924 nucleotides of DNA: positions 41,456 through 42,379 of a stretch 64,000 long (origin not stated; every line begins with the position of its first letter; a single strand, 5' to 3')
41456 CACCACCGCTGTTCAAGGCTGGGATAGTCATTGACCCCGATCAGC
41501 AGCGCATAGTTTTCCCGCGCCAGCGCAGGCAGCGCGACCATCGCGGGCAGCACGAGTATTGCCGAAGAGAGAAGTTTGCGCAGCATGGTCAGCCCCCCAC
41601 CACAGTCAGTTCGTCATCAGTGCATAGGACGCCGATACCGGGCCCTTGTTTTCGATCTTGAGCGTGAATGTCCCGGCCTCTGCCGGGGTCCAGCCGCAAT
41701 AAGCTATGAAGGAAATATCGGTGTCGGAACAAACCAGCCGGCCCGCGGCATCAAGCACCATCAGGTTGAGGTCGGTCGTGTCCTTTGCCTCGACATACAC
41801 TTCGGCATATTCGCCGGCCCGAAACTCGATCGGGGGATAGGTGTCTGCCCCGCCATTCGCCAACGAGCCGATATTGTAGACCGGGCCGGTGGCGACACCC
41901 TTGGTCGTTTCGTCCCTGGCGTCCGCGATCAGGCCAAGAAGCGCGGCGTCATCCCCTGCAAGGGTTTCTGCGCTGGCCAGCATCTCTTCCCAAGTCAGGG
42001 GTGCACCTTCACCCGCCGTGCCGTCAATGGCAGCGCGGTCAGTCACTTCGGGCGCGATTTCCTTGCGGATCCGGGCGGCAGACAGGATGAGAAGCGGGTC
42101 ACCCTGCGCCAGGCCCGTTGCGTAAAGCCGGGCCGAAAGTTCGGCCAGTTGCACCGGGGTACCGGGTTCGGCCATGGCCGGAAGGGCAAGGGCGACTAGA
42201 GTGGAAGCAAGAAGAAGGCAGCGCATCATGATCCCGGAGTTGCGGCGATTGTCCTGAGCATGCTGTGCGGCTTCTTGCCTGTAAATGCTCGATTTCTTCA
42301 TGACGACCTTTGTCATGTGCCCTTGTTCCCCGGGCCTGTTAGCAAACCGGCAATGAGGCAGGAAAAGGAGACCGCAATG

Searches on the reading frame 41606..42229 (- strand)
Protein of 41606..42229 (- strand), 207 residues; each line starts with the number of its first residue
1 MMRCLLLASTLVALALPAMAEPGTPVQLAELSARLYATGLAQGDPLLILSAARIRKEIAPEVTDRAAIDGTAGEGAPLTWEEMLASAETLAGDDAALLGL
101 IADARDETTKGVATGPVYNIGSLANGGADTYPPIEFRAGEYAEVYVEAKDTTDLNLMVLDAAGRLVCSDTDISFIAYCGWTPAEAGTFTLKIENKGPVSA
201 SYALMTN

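Call 3: search_protein_families(library=pfam, proteins=[window:41606-42229:-], max_evalue=0.01)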
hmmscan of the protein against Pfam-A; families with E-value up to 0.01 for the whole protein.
window:41606-42229:- (207 aa): 0 families

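Call 4: search_protein_families(library=ncbifam, proteins=[window:41606-42229:-], max_evalue=0.01)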
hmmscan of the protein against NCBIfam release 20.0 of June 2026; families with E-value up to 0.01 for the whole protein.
window:41606-42229:- (207 aa): 0 families

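Call 5: search_protein_families(library=padloc, proteins=[window:41606-42229:-], max_evalue=0.01)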
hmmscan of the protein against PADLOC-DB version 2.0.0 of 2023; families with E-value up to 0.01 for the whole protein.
window:41606-42229:- (207 aa): 0 families

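Call 7: find_homologous_proteins(query=window:41606-42229:-)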
Query window:41606-42229:- (207 aa): 692 proteins with E <= 0.001 among 5780 candidates; the best 120 are listed.
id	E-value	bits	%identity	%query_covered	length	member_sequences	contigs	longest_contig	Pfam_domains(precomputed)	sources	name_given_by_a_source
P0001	2.5e-120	417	94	100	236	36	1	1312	-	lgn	-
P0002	9.1e-112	389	90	92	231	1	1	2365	-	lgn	-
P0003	1.9e-111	388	90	90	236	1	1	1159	-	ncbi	-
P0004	6.9e-109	380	88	100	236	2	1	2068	-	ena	-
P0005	9.1e-109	379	87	100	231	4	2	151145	-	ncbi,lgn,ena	-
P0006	1.0e-105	369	85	100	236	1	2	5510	-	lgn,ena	-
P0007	1.6e-104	366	84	100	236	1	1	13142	-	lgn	-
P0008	1.6e-104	366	83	100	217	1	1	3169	-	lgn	-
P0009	5.9e-102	357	82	100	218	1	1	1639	-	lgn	-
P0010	4.9e-101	354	82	100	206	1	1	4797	-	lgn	-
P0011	2.4e-99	349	83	90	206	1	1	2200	-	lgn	-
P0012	1.1e-98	347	80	100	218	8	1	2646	-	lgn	-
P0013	2.6e-98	345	82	90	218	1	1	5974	-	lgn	-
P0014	5.1e-98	344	80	100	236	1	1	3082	-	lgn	-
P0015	9.5e-98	343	77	100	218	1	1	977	-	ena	-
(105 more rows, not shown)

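Call 9: find_related_loci(query=window:41606-42229:-, collection=genome_contigs, flank=10000)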
Query window:41606-42229:- (207 aa) in genome_contigs; peptide patterns used: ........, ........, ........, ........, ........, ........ (x = any residue, [..] = any of these).
327 stretches matched a pattern; 85 encode a relative of the query (tblastn E <= 1e-3); the best 80 are kept; 80 distinct loci.
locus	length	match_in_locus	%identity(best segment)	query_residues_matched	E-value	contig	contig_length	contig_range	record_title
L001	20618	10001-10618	87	2-207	6e-116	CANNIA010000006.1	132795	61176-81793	MAG: Rhodobacteraceae bacterium isolate ZH-Jul18-90 genome assembly, contig: ZH-Jul18-C45, whole genome shotgun sequence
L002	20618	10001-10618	79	2-207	4e-99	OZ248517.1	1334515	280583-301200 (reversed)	Paracoccaceae bacterium isolate LH-M10 genome assembly, chromosome: LH-M10-c1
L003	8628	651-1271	74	2-207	8e-98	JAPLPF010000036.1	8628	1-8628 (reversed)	MAG: Rhodobacterales bacterium isolate LacPavin_0818_WC50_MAG_64_8 LacPavin_0818_WC50_scaffold_517611, whole genome shot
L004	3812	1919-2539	71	1-207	3e-98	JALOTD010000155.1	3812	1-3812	MAG: Tabrizicola sp. isolate Prado224 scaffold_75932, whole genome shotgun sequence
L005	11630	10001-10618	72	2-207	5e-97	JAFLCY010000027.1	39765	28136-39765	MAG: Rhodobacterales bacterium isolate UWPOB_RHODOB1 gnl_X_KBLHCKFH_26, whole genome shotgun sequence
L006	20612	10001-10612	74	2-207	2e-95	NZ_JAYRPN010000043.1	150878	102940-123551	MAG: Tabrizicola sp. isolate XM1_ASGE1bin.6 k141_101541, whole genome shotgun sequence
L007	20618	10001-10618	71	2-207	3e-95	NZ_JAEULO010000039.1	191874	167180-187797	MAG: Tabrizicola sp. isolate new MAG-123 k141_3433406, whole genome shotgun sequence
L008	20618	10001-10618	73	2-207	6e-95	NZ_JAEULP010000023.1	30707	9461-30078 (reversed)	MAG: Tabrizicola sp. isolate new MAG-124 k141_4152351, whole genome shotgun sequence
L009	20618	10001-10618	73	2-207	2e-94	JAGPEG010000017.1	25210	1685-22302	MAG: Tabrizicola sp. isolate Gw_SlAct_bin_90 Gw_SlAct_3838_length_25210_cov_6.320536, whole genome shotgun sequence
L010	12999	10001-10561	78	21-207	2e-93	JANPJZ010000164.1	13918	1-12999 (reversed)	MAG: Rhodobacter sp. isolate VAR_61_metabat_336 VAR_61_k141_196116, whole genome shotgun sequence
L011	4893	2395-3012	71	1-207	7e-93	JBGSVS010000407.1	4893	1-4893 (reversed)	MAG: Tabrizicola sp. isolate JTS-AC462 k141_272170, whole genome shotgun sequence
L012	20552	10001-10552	77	24-207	1e-91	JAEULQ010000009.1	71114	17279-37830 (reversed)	MAG: Tabrizicola sp. isolate new MAG-125 k141_617438, whole genome shotgun sequence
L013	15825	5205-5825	71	1-207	3e-91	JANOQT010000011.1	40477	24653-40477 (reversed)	MAG: Paracoccaceae bacterium isolate VAR_4_metabat_262 VAR_4_k141_4039120, whole genome shotgun sequence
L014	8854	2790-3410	71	1-207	1e-91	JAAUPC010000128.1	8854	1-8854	MAG: Rhodobacteraceae bacterium isolate CSU_1_7 NODE_1951_length_8854_cov_2.80704, whole genome shotgun sequence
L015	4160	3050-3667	69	2-207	3e-91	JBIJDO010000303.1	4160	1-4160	MAG: Tabrizicola sp. isolate ME2006-08-22D15_3300044611_group2_bin258 Rohwer_bin1969_scaffold_1297_c2, whole genome shot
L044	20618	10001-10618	69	1-207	5e-81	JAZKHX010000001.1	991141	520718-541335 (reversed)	MAG: Pseudomonadota bacterium isolate DC_SW_03_SPN07022020-bin038_1 DCSW031SPN_B038_1_000000000001, whole genome shotgun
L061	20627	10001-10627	61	1-207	5e-71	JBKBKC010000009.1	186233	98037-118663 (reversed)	MAG: Gemmobacter sp. isolate 21H_022.bin.12 NODE_72_length_186233_cov_20.952684, whole genome shotgun sequence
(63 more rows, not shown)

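Call 15: search_protein_representatives(protein=window:41606-42229:-)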
Query: 207 residues. Proteins with E-value up to 0.001 (for the whole library): 1245; up to 1e-10: 411; up to 1e-30: 38. The best 150 are listed.
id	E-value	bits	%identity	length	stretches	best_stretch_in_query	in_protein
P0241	2.5e-57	209.9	54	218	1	6-207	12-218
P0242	1.8e-53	197.3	53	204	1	13-207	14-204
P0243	3.3e-52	193.2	47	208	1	9-207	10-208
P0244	7.3e-51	188.8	48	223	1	2-207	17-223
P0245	2.7e-50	186.9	49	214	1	9-207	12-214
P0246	3.0e-49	183.6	51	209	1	5-207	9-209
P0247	2.3e-48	180.7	57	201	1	4-207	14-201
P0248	3.3e-47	176.9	51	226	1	10-207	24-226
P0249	8.2e-47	175.6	55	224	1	2-207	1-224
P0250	1.8e-46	174.5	50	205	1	3-207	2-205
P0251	6.9e-46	172.6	55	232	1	6-207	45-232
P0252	1.5e-45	171.5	52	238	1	7-207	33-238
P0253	3.4e-45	170.3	46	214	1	13-207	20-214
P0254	8.1e-42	159.3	50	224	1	3-207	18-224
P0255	3.0e-41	157.4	61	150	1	89-207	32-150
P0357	7.9e-18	81.0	32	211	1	5-207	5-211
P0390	2.0e-16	76.5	37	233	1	32-207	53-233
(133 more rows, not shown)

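Call 17: find_homologous_proteins(query=A1, max_evalue=0.00001)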
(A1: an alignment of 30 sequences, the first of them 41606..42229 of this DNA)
Query A1 (30 sequences) (207 aa, profile of the alignment): 646 proteins with E <= 0.00001 among 8000 candidates; the best 120 are listed.
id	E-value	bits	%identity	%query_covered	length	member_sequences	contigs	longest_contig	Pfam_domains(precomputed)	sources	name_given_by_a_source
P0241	1.3e-71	259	54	88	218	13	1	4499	-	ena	-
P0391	1.5e-70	255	40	89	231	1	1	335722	-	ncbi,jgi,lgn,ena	jgi:hypothetical protein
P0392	6.1e-70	253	54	92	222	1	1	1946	-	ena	-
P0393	8.7e-70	253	42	87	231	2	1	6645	-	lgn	-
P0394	3.6e-69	251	38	92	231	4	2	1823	-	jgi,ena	-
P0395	3.8e-69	251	61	98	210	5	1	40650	-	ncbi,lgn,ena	-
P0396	5.6e-69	250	55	91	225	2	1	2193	-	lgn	-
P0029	6.3e-69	250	76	100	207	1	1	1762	-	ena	-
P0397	1.4e-68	249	51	100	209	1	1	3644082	-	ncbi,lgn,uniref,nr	ncbi:hypothetical protein [Vannielia litorea]|uniref:Uncharacterized protein n=1 Tax=Vannielia litor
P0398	1.8e-68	248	55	99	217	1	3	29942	-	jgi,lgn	jgi:hypothetical protein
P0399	1.9e-68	248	56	99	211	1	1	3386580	-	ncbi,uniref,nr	ncbi:hypothetical protein [Thalassovita sp.]|uniref:hypothetical protein n=1 Tax=Thalassovita sp. Ta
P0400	2.1e-68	248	53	100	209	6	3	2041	-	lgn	-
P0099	2.2e-68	248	72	100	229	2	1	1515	-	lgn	-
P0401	2.3e-68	248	40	90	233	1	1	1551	-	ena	-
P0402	2.4e-68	248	40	90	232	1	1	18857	-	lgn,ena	-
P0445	1.0e-66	243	48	100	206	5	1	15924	-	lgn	-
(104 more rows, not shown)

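Call 18: find_encoding_contigs(protein=P0391, flank=10000, max_places=2)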
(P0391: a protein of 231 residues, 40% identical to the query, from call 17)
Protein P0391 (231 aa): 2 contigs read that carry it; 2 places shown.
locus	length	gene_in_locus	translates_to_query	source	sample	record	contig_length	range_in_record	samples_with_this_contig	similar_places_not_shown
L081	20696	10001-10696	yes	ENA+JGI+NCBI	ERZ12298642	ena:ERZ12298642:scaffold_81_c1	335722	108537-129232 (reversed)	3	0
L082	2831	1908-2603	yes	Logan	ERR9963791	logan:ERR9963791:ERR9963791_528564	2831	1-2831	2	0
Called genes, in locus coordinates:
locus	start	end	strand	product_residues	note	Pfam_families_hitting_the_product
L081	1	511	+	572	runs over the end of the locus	-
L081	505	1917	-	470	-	PF01734:Patatin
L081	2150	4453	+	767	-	PF00656:Peptidase_C14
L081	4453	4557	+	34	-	-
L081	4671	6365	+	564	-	PF12770:CHAT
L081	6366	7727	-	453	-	PF00672:HAMP, PF00512:HisKA, PF02518:HATPase_c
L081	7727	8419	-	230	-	PF00072:Response_reg, PF00486:Trans_reg_C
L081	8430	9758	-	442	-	PF00089:Trypsin, PF13365:Trypsin_2, PF00595:PDZ (faint), PF13180:PDZ_2, PF17820:PDZ_6 (weak)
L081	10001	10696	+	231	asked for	-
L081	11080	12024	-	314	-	PF01636:APH, PF01633:Choline_kinase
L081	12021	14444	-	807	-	PF01266:DAO, PF16350:FAO_M, PF01571:GCV_T, PF08669:GCV_T_C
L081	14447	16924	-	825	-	PF00890:FAD_binding_2 (weak), PF01266:DAO, PF07992:Pyr_redox_2 (weak), PF13450:NAD_binding_8 (weak), PF16350:FAO_M, PF01571:GCV_T, PF08669:GCV_T_C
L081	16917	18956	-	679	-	PF00528:BPD_transp_1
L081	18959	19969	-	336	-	PF13555:AAA_29 (faint), PF00005:ABC_tran, PF13304:AAA_21 (faint)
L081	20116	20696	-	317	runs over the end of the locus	PF04069:OpuAC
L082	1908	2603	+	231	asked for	-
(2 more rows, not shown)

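Call 19: find_encoding_contigs(protein=P0397, flank=10000, max_places=1)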
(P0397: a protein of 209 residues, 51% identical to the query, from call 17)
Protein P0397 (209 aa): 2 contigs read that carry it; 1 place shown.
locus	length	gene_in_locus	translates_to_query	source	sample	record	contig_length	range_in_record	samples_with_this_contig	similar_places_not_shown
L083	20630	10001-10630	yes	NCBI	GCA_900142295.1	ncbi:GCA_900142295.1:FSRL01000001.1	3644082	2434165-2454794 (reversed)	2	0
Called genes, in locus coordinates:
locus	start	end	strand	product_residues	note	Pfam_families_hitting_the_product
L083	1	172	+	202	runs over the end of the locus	-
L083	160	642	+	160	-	PF08212:Lipocalin_2 (weak)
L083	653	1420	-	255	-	PF01416:PseudoU_synth_1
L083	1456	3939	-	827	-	PF00270:DEAD, PF00271:Helicase_C, PF24473:CON_HrpB (faint), PF08482:HrpB_C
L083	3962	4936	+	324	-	PF03308:MeaB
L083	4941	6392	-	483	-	PF01734:Patatin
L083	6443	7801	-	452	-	PF00672:HAMP, PF00512:HisKA, PF02518:HATPase_c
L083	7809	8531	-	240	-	PF00072:Response_reg, PF00486:Trans_reg_C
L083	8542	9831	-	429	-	PF00089:Trypsin, PF13365:Trypsin_2, PF00595:PDZ (weak), PF13180:PDZ_2, PF17820:PDZ_6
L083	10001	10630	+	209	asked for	-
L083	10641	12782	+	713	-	PF00656:Peptidase_C14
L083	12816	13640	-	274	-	PF20434:BD-FAE (weak), PF07859:Abhydrolase_3, PF12697:Abhydrolase_6 (weak)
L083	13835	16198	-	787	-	PF00171:Aldedh, PF07368:DUF1487 (faint), PF00171:Aldedh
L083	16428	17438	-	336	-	PF01791:DeoC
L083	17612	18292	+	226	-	PF00834:Ribul_P_3_epim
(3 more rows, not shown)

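Call 23: search_dna_similar(query=window:41606-42229:-, collection=plasmids, mode=protein, max_evalue=0.001, max_rows=40)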
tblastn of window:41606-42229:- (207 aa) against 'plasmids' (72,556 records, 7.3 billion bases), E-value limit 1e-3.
Records with a match: 48; places in all: 96; records where one place covers at least 80% of the query: 46.
Best place of each record, by identity: <60% 48.
By first word of the organism name: Pseudosulfitobacter 46; Sinorhizobium 2.
By predicted mobility (MOB-suite, as given by PLSDB): non-mobilizable 46; conjugative 2.
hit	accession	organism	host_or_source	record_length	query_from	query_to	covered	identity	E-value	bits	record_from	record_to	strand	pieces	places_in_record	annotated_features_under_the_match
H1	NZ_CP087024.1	Pseudosulfitobacter pseudonitzschiae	Mediolabrus comicus,The surface ...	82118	20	207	91%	53.7%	2e-46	170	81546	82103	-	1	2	none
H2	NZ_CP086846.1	Pseudosulfitobacter pseudonitzschiae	Trieres chinensis,The surface seawater ...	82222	20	207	91%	53.7%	2e-46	169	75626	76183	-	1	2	hypothetical protein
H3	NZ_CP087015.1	Pseudosulfitobacter pseudonitzschiae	Mediolabrus comicus,The surface ...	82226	20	207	91%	53.7%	2e-46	169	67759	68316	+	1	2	hypothetical protein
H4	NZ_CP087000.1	Pseudosulfitobacter pseudonitzschiae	Skeletonema costatum,The surface ...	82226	20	207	91%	53.7%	2e-46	169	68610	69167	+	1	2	hypothetical protein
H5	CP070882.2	Pseudosulfitobacter pseudonitzschiae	Skeletonema costatum,The surface ...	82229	20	207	91%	53.7%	2e-46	169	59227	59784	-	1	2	hypothetical protein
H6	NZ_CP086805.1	Pseudosulfitobacter pseudonitzschiae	Thalassiosira tenera,The surface ...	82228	20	207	91%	53.7%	2e-46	169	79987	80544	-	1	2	hypothetical protein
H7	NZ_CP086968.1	Pseudosulfitobacter pseudonitzschiae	Skeletonema costatum,The surface ...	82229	20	207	91%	53.7%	2e-46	169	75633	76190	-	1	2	hypothetical protein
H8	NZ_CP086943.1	Pseudosulfitobacter pseudonitzschiae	Skeletonema costatum,The surface ...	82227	20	207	91%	53.7%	2e-46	169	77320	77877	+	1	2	hypothetical protein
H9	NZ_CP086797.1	Pseudosulfitobacter pseudonitzschiae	Thalassiosira tenera,The surface ...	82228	20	207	91%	53.7%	2e-46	169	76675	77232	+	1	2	hypothetical protein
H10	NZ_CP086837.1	Pseudosulfitobacter pseudonitzschiae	Trieres chinensis,The surface seawater ...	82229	20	207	91%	53.7%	2e-46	169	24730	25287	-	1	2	hypothetical protein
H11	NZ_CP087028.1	Pseudosulfitobacter pseudonitzschiae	Mediolabrus comicus,The surface ...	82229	20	207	91%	53.7%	2e-46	169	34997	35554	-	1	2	hypothetical protein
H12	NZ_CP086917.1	Pseudosulfitobacter pseudonitzschiae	Skeletonema costatum,The surface ...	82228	20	207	91%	53.7%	2e-46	169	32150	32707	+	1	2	hypothetical protein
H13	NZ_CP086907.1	Pseudosulfitobacter pseudonitzschiae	Skeletonema costatum,The surface ...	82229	20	207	91%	53.7%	2e-46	169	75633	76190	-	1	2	hypothetical protein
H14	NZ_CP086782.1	Pseudosulfitobacter pseudonitzschiae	Thalassiosira tenera,The surface ...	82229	20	207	91%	53.7%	2e-46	169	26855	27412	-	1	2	hypothetical protein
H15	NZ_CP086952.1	Pseudosulfitobacter pseudonitzschiae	Skeletonema costatum,The surface ...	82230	20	207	91%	53.7%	2e-46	169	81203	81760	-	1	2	hypothetical protein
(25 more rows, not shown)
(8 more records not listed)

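Call 24: get_annotated_region(hit=H10, flank=12000)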
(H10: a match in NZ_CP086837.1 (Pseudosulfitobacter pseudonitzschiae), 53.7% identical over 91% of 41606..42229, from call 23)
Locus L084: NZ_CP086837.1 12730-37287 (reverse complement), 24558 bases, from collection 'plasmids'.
description: Pseudosulfitobacter pseudonitzschiae strain TC12-33 plasmid P5, complete sequence
organism: Pseudosulfitobacter pseudonitzschiae (NCBI taxid 1402135)
taxonomy: Bacteria; Pseudomonadota; Alphaproteobacteria; Rhodobacterales; Roseobacteraceae; Pseudosulfitobacter; Pseudosulfitobacter pseudonitzschiae
host: -; source: Trieres chinensis,The surface seawater at the Pearl River Estuary; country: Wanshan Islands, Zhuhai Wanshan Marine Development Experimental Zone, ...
typing (MOB-suite, as given by PLSDB): non-mobilizable
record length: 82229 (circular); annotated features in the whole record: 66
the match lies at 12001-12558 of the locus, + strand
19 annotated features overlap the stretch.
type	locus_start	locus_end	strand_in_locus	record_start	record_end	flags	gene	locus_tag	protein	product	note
CDS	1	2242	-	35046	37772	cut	-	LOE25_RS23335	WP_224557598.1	hypothetical protein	-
CDS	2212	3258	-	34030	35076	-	-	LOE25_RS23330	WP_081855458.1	serine protease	GO:0006508 - proteolysis [Evidence IEA]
CDS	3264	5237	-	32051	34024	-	-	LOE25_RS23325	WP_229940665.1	caspase family protein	-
CDS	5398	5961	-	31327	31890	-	-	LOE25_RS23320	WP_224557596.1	type 1 glutamine amidotransferase domain-containing protein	-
CDS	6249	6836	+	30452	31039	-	-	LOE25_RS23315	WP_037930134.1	cbb3-type cytochrome c oxidase subunit I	GO:0009060 - aerobic respiration [Evidence IEA]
CDS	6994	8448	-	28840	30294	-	-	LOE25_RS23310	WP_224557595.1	patatin-like phospholipase family protein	GO:0006629 - lipid metabolic process [Evidence IEA]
CDS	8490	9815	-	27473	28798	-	-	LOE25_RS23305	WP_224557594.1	HAMP domain-containing sensor histidine kinase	GO:0007165 - signal transduction [Evidence IEA]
CDS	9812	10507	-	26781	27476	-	-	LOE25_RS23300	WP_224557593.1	response regulator transcription factor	GO:0000160 - phosphorelay signal transduction system [Evidence IEA]; GO:0006355 - regulation of DNA-templated ...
CDS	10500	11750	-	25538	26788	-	-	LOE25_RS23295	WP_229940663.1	trypsin-like peptidase domain-containing protein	-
CDS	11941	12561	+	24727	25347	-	-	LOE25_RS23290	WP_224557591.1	hypothetical protein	-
CDS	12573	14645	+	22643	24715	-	-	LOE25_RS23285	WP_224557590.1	caspase family protein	GO:0006508 - proteolysis [Evidence IEA]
CDS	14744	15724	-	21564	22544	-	-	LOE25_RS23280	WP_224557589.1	ParB/RepB/Spo0J family partition protein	GO:0007059 - chromosome segregation [Evidence IEA]; GO:0000910 - cytokinesis [Evidence IEA]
CDS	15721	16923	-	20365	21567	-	-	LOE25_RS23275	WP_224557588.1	AAA family ATPase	-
CDS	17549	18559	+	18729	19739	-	-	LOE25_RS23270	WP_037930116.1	RepB family plasmid replication initiator protein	GO:0006270 - DNA replication initiation [Evidence IEA]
CDS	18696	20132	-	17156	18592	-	-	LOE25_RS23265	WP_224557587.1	hypothetical protein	-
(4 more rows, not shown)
